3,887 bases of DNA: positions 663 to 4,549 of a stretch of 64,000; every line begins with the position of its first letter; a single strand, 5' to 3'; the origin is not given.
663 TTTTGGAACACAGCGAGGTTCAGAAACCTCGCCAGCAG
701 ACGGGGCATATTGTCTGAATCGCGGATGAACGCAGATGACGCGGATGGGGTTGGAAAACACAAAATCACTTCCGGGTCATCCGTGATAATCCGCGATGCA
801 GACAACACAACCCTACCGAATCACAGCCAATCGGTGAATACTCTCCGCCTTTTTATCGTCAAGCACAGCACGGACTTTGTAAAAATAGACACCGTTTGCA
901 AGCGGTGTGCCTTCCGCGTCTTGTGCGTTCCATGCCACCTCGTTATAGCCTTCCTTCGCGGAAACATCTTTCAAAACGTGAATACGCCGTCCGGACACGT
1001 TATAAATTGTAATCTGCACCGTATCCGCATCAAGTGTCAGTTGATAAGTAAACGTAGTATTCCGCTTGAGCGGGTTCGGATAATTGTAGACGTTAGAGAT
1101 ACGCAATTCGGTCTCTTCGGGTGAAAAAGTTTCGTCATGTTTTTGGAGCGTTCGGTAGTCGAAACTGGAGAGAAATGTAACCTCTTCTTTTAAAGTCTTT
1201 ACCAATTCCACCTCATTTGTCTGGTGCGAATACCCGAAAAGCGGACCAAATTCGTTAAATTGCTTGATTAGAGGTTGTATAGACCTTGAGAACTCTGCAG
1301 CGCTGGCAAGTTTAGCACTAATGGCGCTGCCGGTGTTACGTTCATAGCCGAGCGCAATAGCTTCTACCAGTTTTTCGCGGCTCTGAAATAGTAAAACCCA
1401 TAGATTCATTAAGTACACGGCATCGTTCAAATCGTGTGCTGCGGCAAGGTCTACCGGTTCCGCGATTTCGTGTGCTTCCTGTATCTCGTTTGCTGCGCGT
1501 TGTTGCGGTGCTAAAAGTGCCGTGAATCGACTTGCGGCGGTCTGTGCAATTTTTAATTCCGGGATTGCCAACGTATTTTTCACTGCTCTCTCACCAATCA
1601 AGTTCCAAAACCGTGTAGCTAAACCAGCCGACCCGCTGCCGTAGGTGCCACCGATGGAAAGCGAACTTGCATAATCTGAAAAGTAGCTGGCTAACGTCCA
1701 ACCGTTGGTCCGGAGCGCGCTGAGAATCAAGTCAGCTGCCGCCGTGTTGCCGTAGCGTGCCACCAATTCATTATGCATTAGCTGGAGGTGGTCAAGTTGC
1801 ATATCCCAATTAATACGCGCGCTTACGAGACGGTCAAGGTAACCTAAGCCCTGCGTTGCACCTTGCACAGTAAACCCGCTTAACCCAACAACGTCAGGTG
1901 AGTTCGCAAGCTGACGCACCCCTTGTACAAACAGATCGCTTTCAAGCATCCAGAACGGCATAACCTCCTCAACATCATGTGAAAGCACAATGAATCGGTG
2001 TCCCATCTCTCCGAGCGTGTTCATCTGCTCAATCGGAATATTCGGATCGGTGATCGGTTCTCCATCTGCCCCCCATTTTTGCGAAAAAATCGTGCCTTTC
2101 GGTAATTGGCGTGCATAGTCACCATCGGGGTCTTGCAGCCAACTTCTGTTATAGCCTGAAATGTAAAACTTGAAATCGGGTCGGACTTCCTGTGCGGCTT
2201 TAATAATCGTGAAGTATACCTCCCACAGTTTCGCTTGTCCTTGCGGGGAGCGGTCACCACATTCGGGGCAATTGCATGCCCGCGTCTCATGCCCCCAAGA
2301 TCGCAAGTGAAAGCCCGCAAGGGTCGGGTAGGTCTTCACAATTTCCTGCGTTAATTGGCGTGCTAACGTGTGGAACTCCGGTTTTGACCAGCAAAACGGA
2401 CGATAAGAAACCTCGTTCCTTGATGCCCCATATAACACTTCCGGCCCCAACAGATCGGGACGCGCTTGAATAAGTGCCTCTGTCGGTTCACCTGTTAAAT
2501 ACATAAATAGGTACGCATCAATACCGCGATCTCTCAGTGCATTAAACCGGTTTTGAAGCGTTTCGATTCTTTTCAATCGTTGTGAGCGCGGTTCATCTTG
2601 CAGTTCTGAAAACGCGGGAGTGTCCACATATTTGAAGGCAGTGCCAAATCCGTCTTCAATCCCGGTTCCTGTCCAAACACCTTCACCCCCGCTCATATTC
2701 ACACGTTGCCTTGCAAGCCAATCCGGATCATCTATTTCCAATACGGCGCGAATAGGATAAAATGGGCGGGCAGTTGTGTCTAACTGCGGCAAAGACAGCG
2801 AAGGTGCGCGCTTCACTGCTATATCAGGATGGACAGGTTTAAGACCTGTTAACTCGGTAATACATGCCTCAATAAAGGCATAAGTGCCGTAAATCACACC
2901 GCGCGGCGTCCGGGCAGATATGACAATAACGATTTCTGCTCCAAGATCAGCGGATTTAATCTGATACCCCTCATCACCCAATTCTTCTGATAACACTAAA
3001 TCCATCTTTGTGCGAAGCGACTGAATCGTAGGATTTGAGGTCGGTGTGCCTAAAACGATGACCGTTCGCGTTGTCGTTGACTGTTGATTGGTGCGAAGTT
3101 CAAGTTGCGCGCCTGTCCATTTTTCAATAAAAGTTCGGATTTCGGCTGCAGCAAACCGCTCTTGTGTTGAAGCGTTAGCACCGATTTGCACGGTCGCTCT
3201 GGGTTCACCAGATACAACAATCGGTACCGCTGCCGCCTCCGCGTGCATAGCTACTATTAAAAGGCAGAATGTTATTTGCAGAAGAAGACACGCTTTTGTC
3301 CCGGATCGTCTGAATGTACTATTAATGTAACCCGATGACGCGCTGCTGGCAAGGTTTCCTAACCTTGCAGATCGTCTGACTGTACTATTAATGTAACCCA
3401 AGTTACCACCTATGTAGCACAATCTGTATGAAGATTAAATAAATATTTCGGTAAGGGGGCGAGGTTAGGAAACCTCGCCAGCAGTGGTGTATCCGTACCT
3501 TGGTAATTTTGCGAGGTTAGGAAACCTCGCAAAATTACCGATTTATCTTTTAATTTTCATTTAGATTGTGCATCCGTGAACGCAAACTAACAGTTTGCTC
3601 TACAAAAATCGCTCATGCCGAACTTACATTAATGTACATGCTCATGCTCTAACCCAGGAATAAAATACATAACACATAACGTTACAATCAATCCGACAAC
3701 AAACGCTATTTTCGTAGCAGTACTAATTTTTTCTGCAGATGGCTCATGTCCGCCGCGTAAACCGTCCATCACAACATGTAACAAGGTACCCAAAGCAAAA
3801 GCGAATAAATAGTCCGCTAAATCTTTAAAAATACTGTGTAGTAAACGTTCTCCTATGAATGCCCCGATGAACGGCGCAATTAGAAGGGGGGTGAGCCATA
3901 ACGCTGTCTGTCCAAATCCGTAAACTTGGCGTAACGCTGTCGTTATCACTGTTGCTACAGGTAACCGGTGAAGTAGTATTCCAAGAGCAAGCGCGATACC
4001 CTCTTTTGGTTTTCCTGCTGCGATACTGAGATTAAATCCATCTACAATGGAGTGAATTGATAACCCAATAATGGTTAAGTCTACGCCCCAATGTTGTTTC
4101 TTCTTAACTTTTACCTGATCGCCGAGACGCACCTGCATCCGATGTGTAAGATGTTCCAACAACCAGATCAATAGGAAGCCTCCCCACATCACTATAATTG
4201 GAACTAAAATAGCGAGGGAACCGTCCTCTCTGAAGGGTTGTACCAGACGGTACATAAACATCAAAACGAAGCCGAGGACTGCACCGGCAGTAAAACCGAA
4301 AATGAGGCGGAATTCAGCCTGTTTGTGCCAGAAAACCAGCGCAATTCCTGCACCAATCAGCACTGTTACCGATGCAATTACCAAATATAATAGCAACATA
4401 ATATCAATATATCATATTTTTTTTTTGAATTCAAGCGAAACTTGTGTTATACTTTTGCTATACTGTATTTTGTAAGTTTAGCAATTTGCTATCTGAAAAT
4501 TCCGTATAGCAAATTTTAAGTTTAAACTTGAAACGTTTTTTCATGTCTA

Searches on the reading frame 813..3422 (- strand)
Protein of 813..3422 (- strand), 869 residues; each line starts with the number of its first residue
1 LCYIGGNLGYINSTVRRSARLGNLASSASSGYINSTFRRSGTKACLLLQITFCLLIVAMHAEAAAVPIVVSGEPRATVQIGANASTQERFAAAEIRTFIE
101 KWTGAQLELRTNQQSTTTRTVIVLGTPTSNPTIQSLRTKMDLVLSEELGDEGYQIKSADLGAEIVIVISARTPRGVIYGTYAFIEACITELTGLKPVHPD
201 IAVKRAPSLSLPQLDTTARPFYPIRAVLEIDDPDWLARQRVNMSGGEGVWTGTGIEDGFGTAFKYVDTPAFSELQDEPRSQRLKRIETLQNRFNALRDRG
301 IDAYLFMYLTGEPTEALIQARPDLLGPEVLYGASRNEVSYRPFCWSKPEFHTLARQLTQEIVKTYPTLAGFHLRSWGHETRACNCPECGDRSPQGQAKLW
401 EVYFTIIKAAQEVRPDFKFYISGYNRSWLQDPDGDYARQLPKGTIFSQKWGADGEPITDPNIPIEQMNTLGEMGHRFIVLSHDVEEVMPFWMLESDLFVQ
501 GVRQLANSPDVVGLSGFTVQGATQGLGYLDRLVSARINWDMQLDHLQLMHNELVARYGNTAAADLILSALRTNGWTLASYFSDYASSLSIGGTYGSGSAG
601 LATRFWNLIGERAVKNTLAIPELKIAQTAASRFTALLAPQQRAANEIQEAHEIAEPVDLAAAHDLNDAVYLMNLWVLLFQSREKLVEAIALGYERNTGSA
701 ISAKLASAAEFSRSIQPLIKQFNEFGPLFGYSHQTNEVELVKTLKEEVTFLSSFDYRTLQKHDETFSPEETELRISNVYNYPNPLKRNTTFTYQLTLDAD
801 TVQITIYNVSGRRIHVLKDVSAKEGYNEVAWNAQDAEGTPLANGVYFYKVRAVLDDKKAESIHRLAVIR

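Call 7: search_protein_families(library=pfam, proteins=[window:813-3422:-])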
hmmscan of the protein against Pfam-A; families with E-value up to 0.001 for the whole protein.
window:813-3422:- (869 aa): 5 families
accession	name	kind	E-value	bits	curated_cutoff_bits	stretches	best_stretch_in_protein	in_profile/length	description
PF03648.19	Glyco_hydro_67N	-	6.9e-12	46.1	24.3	1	83-182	28-119/120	Glycosyl hydrolase family 67 N-terminus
PF13860.13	FlgD_ig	-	9.5e-11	42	27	1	788-853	11-76/79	FlgD Ig-like domain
PF18962.6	Por_Secre_tail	-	2.5e-06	28.1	27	1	781-852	2-64/75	Secretion system C-terminal sorting domain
PF13585.12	CHU_C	-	6e-05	23.5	27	1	786-855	13-75/86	CHU_C Type IX secretion signal domain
PF02838.20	Glyco_hydro_20b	-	0.0002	22.6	26.1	0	76-180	22-101/124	Glycosyl hydrolase family 20, domain 2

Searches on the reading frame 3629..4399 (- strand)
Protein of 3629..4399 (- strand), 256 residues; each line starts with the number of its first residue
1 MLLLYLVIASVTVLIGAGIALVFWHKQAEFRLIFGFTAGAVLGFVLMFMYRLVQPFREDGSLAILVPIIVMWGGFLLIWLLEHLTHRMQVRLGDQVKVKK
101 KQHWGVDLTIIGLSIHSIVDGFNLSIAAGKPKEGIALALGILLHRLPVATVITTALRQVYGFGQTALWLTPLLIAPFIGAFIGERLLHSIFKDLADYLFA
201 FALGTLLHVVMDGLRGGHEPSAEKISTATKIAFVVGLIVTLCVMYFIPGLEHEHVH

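Call 7: search_protein_families(library=pfam, proteins=[window:3629-4399:-])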
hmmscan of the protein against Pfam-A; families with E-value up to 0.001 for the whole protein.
window:3629-4399:- (256 aa): 1 family
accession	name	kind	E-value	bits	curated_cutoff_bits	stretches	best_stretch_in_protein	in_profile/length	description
PF02535.28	Zip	-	7e-07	29.2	35.1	1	108-245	180-320/323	ZIP Zinc transporter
